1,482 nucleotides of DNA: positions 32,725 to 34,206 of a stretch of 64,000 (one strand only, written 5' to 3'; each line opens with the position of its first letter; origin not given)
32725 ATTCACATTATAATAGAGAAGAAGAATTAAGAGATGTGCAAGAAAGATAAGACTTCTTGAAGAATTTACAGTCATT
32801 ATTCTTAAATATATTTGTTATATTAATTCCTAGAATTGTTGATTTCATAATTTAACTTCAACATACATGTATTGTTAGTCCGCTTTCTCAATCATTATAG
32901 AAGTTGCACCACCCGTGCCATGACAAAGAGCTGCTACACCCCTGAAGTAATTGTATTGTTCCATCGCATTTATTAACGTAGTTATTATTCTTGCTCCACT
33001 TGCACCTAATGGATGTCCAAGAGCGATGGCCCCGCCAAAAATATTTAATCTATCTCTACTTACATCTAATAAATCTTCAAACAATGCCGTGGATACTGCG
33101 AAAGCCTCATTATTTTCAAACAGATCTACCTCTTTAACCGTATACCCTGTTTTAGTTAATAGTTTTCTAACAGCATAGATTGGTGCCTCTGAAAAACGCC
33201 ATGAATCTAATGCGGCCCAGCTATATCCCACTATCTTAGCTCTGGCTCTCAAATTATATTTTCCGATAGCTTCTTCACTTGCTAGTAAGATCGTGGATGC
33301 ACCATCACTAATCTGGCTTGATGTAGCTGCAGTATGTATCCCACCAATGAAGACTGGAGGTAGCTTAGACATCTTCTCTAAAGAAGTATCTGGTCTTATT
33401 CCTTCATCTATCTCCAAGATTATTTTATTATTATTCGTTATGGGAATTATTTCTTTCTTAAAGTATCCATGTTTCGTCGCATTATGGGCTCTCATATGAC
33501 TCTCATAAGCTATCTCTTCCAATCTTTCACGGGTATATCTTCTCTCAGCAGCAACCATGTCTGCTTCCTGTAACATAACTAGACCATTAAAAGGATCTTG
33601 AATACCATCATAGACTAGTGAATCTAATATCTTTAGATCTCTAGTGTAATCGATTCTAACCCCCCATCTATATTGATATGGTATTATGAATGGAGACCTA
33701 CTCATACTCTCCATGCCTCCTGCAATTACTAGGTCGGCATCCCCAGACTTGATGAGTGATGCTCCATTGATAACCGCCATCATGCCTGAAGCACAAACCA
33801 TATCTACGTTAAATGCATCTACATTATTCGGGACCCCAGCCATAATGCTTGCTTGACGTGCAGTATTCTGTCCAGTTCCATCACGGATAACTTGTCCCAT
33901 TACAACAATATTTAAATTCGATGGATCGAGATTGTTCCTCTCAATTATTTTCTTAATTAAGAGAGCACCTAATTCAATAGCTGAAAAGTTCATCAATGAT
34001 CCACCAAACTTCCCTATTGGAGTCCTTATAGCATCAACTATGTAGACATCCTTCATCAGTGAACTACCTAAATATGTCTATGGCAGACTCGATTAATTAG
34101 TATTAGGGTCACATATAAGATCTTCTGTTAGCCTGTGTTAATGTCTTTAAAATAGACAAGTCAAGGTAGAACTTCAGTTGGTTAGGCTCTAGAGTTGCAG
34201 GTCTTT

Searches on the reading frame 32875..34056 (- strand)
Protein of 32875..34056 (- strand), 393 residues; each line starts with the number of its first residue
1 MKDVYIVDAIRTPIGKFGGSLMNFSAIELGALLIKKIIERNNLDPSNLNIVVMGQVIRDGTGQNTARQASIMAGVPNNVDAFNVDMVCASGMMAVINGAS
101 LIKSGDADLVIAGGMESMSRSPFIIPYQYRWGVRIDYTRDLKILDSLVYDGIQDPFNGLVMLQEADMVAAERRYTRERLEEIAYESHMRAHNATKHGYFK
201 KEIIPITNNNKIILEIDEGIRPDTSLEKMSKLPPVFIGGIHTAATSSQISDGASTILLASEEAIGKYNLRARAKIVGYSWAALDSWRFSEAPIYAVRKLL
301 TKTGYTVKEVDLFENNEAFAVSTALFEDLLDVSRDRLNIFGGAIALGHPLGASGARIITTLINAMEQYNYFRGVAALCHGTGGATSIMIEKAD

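Call 53: find_encoding_contigs(protein=window:32875-34056:-, flank=10000, max_places=8)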
Protein window:32875-34056:- (393 aa): 10 contigs read that carry it; 8 places shown.
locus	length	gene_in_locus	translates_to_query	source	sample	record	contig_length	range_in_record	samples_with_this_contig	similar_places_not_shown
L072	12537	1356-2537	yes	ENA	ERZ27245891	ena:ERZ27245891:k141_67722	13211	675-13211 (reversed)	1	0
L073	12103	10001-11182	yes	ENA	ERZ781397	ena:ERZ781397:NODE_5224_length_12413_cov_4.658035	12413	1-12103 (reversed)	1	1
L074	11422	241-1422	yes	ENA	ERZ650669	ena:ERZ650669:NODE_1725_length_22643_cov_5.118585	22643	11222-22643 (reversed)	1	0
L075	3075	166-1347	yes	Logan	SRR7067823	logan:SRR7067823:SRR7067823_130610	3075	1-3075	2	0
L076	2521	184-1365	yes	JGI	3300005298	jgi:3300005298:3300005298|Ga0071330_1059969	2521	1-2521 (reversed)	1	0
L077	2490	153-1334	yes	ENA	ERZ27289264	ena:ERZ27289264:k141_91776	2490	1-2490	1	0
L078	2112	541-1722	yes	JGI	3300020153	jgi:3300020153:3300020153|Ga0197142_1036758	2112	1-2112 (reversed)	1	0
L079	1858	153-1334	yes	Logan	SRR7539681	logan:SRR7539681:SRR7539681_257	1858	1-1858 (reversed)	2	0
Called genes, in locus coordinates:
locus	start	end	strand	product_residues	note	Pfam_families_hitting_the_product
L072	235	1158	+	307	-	PF12760:Zn_ribbon_IS1595 (weak), PF12762:DDE_Tnp_IS1595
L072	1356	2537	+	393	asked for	PF00108:Thiolase_N, PF02803:Thiolase_C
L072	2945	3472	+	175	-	PF05168:HEPN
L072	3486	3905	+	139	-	-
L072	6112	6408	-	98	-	PF11746:DUF3303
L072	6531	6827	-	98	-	PF19585:DUF6092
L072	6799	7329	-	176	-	PF14512:TM1586_NiRdase (faint), PF00881:Nitroreductase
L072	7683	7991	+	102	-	-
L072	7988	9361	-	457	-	PF03600:CitMHS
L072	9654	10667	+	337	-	-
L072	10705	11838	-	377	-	PF04389:Peptidase_M28 (weak), PF01546:Peptidase_M20, PF07687:M20_dimer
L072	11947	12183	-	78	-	-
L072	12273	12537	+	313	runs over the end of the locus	?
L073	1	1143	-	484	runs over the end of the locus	?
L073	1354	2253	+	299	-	PF01545:Cation_efflux, PF16916:ZT_dimer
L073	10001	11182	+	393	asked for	PF00108:Thiolase_N, PF02803:Thiolase_C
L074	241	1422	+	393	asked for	PF00108:Thiolase_N, PF02803:Thiolase_C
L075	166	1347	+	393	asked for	PF00108:Thiolase_N, PF02803:Thiolase_C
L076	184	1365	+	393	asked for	PF00108:Thiolase_N, PF02803:Thiolase_C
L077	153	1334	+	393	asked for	PF00108:Thiolase_N, PF02803:Thiolase_C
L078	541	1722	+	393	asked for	PF00108:Thiolase_N, PF02803:Thiolase_C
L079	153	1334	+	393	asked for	PF00108:Thiolase_N, PF02803:Thiolase_C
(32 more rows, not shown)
